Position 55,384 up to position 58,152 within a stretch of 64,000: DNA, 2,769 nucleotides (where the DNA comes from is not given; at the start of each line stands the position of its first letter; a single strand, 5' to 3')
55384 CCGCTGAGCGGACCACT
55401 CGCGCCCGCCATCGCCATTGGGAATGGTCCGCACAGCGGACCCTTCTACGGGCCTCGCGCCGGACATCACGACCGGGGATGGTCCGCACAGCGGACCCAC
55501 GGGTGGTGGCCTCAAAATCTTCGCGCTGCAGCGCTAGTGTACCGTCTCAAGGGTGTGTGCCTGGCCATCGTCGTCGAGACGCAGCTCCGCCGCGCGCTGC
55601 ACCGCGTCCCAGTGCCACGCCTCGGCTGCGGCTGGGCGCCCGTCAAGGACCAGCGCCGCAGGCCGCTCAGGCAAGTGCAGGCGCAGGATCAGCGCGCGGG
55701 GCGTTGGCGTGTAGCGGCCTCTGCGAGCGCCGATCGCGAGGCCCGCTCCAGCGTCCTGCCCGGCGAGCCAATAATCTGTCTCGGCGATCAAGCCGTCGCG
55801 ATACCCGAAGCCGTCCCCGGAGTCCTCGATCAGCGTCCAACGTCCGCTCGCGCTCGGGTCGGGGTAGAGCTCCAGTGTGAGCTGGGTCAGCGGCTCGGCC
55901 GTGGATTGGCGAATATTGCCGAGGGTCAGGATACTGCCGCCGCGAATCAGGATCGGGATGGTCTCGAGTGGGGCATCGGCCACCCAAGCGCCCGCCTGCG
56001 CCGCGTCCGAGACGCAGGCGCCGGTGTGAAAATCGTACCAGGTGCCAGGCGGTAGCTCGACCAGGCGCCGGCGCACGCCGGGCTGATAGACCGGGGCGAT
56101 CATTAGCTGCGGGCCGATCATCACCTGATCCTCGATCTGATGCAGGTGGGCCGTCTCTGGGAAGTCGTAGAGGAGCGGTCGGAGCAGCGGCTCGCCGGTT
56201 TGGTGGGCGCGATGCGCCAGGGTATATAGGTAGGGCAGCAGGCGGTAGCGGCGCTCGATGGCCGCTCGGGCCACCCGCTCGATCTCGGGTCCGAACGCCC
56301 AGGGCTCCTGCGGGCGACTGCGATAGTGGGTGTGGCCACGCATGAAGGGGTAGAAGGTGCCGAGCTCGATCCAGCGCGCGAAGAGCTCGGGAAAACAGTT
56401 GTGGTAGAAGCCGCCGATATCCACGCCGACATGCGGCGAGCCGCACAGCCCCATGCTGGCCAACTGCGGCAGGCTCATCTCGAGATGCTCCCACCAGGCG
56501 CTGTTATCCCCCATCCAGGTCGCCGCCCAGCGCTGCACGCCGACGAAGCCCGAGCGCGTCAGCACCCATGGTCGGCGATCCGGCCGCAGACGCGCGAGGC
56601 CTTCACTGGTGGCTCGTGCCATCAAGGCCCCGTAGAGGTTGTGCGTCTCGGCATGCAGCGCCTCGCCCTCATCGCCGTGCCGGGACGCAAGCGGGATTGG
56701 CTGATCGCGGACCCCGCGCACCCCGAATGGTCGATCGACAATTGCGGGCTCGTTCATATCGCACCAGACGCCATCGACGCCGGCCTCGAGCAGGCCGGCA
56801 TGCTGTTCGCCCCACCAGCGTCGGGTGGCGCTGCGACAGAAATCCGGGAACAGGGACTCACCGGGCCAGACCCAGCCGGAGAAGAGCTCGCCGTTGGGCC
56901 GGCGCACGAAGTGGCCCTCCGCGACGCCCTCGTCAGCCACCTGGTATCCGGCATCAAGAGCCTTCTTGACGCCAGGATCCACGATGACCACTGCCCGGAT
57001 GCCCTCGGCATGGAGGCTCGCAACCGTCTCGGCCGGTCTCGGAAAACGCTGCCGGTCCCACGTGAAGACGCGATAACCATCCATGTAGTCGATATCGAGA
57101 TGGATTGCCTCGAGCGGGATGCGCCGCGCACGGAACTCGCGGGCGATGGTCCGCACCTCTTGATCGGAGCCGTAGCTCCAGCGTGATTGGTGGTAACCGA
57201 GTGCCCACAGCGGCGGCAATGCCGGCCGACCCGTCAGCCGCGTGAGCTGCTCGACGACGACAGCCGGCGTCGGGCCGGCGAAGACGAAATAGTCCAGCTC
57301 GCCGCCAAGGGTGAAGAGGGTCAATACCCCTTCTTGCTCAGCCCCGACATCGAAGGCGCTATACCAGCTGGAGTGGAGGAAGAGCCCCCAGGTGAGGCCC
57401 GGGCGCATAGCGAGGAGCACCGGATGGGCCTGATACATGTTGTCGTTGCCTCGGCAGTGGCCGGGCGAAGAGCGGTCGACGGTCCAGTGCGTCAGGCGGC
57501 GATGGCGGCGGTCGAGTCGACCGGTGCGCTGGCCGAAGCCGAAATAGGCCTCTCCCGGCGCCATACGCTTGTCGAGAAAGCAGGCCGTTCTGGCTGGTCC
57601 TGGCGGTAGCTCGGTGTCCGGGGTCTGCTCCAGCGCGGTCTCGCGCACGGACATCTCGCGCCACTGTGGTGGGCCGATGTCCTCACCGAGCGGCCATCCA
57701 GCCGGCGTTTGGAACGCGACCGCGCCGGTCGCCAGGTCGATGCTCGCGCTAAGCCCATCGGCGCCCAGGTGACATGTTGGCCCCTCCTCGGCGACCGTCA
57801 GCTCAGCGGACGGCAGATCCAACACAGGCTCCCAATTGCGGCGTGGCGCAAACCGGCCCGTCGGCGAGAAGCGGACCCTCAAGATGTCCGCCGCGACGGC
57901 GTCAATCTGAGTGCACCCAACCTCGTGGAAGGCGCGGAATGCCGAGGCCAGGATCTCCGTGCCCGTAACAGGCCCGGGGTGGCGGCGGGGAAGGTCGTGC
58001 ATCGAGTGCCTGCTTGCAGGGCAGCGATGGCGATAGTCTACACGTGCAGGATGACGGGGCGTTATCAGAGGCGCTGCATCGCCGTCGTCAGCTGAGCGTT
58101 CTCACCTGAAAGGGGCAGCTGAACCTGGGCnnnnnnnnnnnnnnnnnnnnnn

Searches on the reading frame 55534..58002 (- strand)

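Call 16: search_protein_families(library=ncbifam, proteins=[window:55534-58002:-], max_evalue=0.00001)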
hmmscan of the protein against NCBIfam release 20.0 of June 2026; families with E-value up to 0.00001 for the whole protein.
window:55534-58002:- (822 aa): 3 families
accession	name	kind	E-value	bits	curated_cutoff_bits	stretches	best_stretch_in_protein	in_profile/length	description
NF040948.1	alpha_gluc_MalA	equivalog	1.1e-134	450.1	800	1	140-695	50-609/627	alpha-glucosidase MalA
NF007940.0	PRK10658.1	equivalog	2.3e-77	261.1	606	1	146-703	154-679/771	alpha-xylosidase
NF007746.0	PRK10426.1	equivalog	3.2e-41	141.5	553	1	204-691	193-669/683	alpha-glucosidase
